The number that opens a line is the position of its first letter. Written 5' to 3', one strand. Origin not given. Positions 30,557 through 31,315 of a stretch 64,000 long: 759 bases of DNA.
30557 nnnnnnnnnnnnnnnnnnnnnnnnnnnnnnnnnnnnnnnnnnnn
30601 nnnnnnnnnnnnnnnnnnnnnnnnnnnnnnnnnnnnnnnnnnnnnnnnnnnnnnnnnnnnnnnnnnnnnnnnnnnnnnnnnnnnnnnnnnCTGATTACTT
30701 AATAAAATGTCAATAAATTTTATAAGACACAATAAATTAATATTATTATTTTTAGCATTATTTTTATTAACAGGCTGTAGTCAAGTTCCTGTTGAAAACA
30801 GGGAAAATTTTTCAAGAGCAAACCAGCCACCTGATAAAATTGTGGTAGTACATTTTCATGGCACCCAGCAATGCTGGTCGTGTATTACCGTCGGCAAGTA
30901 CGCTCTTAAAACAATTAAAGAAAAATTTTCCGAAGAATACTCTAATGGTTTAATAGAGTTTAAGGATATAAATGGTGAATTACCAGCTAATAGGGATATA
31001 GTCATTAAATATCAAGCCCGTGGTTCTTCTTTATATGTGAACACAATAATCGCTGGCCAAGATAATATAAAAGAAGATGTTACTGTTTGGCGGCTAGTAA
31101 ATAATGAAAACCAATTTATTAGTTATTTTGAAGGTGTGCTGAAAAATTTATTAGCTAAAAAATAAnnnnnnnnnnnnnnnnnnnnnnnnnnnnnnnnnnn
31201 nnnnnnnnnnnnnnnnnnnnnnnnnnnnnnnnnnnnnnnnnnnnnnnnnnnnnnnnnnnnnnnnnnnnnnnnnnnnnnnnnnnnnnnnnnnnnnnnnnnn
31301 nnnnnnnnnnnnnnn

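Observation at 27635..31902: Six-gene extracytoplasmic thiol-disulfide cluster (ArsR, CPKC-Trx, DUF318 permease, Trx-DsbD fusion, CWSC lipoprotein, CcdA)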

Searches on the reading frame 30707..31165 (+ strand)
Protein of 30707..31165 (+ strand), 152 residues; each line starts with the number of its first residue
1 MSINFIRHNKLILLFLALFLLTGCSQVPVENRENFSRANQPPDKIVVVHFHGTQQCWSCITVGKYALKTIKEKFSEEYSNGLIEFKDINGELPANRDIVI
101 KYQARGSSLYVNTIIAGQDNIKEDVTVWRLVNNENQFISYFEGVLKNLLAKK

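Call 3: search_protein_families(library=pfam, proteins=[window:30707-31165:+], max_evalue=0.01)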
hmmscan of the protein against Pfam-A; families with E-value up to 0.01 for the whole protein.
window:30707-31165:+ (152 aa): 1 family
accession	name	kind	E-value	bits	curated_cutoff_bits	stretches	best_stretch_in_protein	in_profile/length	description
PF08139.17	LPAM_1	-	0.0074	17.1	20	0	9-25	2-18/18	Prokaryotic membrane lipoprotein lipid attachment site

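Call 4: search_protein_families(library=ncbifam, proteins=[window:30707-31165:+], max_evalue=0.01)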
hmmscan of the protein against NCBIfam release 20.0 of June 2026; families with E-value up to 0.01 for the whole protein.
window:30707-31165:+ (152 aa): 2 families
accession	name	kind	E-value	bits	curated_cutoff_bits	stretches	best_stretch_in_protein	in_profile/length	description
NF040494.1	nitrored_ArsF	subfamily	6.9e-24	84.3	60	1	45-146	1-104/106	nitrophenyl compound nitroreductase subunit ArsF family protein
NF033216.1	lipo_YgdI_YgdR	subfamily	0.0025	17.7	42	0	11-26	6-21/71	YgdI/YgdR family lipoprotein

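Call 29: find_homologous_proteins(query=window:30707-31162:+, max_evalue=0.001)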
Query window:30707-31162:+ (152 aa): 504 proteins with E <= 0.001 among 525 candidates; the best 120 are listed.
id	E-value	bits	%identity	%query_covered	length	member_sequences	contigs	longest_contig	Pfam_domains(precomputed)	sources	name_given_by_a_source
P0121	2.5e-96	337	100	100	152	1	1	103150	-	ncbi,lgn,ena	-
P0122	2.4e-55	204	65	99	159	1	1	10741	-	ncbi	-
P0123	2.6e-54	201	65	96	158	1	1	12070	-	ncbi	-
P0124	5.5e-54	200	75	82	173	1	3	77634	-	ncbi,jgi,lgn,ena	jgi:hypothetical protein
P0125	8.7e-54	199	68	84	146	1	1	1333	-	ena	-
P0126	2.6e-53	198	64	93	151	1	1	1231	-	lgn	-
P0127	9.6e-53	196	66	91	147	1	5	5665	-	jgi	jgi:PBP1b-binding outer membrane lipoprotein LpoB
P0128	2.1e-52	195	74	77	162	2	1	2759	-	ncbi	-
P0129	3.1e-52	194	60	96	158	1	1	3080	-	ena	-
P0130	3.7e-52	194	68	84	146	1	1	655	-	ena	-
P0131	4.4e-52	194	68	85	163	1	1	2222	-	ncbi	-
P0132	4.9e-52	194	77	77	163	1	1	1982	-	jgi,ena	-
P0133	8.6e-52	193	60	96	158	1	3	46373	-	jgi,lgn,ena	-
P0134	9.8e-52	193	60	96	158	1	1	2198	-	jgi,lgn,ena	-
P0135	1.0e-51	193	75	77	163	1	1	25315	-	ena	-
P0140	2.5e-51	191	58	96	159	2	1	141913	-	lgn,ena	-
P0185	6.5e-50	187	73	76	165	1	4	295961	-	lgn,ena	-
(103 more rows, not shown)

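Call 31: find_encoding_contigs(protein=P0121, flank=6000, max_places=3)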
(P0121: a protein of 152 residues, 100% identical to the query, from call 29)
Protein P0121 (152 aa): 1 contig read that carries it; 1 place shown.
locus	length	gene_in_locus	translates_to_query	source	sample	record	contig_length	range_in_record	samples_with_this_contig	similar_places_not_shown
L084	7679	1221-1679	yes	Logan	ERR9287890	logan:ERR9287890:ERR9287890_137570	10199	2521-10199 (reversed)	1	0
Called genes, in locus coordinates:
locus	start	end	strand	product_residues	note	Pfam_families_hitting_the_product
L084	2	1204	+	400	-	?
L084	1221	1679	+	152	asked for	-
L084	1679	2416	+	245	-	PF13386:DsbD_2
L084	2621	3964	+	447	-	-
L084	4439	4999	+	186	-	PF04542:Sigma70_r2, PF08281:Sigma70_r4_2, PF04545:Sigma70_r4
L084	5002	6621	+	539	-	-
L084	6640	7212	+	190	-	PF10646:Germane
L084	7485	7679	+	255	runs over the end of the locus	PF02683:DsbD_TM, PF13386:DsbD_2 (weak)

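Call 32: find_encoding_contigs(protein=P0140, flank=7000, max_places=2)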
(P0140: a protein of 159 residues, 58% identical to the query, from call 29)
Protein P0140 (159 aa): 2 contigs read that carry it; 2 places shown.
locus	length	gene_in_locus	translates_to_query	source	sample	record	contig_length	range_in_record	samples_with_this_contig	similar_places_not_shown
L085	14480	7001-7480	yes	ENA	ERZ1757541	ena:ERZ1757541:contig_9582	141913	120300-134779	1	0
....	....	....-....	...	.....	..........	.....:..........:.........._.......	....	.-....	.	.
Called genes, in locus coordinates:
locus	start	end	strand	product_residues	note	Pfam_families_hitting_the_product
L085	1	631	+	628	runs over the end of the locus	PF01935:DUF87, PF12846:AAA_10 (faint), PF19044:P-loop_TraG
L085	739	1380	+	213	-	-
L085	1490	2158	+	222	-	PF18912:DZR_2 (weak), PF00156:Pribosyltran (weak)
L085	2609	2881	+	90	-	PF01541:GIY-YIG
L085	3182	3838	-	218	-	-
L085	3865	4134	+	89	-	-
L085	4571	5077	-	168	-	-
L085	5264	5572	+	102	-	PF12840:HTH_20 (weak), PF01022:HTH_5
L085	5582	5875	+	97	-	PF13192:Thioredoxin_3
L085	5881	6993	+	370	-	PF03773:ArsP_1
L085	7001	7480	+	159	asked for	-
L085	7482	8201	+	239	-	PF13386:DsbD_2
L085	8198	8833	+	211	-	-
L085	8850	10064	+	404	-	-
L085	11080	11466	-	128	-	PF00072:Response_reg (weak)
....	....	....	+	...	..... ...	-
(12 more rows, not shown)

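Call 33: find_encoding_contigs(protein=P0185, flank=7000, max_places=2)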
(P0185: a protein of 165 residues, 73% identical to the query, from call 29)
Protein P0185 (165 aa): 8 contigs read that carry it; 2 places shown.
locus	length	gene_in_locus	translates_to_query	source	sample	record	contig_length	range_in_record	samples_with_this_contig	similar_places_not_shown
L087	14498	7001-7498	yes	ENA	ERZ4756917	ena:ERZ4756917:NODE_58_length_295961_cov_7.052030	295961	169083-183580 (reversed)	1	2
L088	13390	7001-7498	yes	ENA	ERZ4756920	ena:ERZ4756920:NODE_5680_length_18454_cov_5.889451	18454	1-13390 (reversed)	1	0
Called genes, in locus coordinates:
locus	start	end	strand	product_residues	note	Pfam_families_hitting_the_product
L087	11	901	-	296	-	PF01738:DLH (faint), PF00561:Abhydrolase_1, PF12146:Hydrolase_4, PF12697:Abhydrolase_6, PF20408:Abhydrolase_11 (faint)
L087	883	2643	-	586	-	PF02366:PMT, PF13231:PMT_2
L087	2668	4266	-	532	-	-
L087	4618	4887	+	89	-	PF00216:Bac_DNA_binding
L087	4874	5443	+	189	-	PF01022:HTH_5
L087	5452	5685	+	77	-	PF13192:Thioredoxin_3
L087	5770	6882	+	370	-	PF03773:ArsP_1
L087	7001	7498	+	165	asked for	-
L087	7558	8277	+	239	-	PF13386:DsbD_2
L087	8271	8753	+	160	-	PF03773:ArsP_1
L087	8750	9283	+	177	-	PF03773:ArsP_1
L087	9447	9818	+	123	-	PF12797:Fer4_2 (faint), PF00037:Fer4 (weak), PF12837:Fer4_6 (weak), PF13237:Fer4_10 (weak), PF14697:Fer4_21, PF12838:Fer4_7 (weak)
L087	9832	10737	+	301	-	PF01545:Cation_efflux, PF16916:ZT_dimer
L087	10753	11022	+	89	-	PF00085:Thioredoxin, PF13098:Thioredoxin_2 (weak), PF14595:Thioredoxin_9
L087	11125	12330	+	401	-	-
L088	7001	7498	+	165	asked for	-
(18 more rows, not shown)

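Call 71: search_solved_structures(query=A4, max_evalue=10, show_alignments=2)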
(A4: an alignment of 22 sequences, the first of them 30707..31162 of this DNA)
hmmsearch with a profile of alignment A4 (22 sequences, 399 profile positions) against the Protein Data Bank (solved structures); distinct sequences matched with E-value up to 10: 8.
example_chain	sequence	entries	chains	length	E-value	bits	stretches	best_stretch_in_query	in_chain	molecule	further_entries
5vkv_A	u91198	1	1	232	0.012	17.7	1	174-389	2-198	Cytochrome c-type biogenesis protein CcdA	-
6dnl_A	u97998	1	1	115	0.22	13.5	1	44-123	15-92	Thiol:disulfide interchange protein DsbD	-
2ywm_A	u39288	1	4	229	0.22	13.5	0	47-78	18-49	Glutaredoxin-like protein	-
2ayt_A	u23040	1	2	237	0.24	13.4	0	47-78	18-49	glutaredoxin-like protein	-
1j08_A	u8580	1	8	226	0.31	13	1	46-112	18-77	glutaredoxin-like protein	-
6dnu_A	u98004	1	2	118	0.4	12.7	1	44-123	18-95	Thiol:disulfide interchange protein DsbD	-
8b1v_A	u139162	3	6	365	0.66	11.9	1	50-109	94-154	Dihydroprecondylocarpine acetate synthase 2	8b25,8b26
1a8l_A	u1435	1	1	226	1.6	10.7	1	46-112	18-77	PROTEIN DISULFIDE OXIDOREDUCTASE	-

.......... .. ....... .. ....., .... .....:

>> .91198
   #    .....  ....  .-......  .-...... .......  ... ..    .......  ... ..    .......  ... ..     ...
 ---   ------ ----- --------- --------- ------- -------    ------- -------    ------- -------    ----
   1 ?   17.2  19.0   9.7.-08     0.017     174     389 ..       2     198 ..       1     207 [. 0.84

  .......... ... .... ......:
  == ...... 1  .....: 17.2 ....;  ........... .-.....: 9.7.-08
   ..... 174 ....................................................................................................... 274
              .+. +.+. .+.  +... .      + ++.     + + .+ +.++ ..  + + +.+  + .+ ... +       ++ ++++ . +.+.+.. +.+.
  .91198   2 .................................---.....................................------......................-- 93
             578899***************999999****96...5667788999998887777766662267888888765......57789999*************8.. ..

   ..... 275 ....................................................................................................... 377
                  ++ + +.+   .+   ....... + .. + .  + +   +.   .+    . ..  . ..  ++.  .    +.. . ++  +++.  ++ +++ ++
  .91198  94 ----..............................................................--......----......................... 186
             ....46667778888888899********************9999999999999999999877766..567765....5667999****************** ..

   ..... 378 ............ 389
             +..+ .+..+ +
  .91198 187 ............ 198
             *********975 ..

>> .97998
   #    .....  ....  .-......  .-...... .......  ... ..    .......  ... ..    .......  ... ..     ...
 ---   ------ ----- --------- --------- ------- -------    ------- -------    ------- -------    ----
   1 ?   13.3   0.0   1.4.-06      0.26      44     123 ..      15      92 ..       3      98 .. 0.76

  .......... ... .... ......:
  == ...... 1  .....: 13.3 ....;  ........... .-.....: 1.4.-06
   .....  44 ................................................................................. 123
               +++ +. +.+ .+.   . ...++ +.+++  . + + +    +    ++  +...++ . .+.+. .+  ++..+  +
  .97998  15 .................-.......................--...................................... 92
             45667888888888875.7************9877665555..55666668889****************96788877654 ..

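Call 72: search_protein_families(library=pfam, proteins=[window:30707-31162:+, P0140], max_evalue=10)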
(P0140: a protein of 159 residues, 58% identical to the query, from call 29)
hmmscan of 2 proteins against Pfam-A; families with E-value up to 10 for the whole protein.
window:30707-31162:+ (152 aa): 3 families
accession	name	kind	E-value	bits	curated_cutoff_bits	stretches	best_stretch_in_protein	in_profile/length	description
PF08139.17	LPAM_1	-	0.0074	17.1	20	1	9-25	2-18/18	Prokaryotic membrane lipoprotein lipid attachment site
PF01537.23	Herpes_glycop_D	-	0.015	16.3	21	1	30-127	16-118/118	Herpesvirus glycoprotein D/GG/GX domain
PF20101.4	DUF6491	-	0.21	12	27.5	1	9-42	3-41/138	Family of unknown function (DUF6491)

P0140 (159 aa): 1 family
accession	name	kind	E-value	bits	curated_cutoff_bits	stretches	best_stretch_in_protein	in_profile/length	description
PF25682.1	Phage_VG64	-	0.17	12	27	1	1-29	1-31/127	Mycobacterium phage VG64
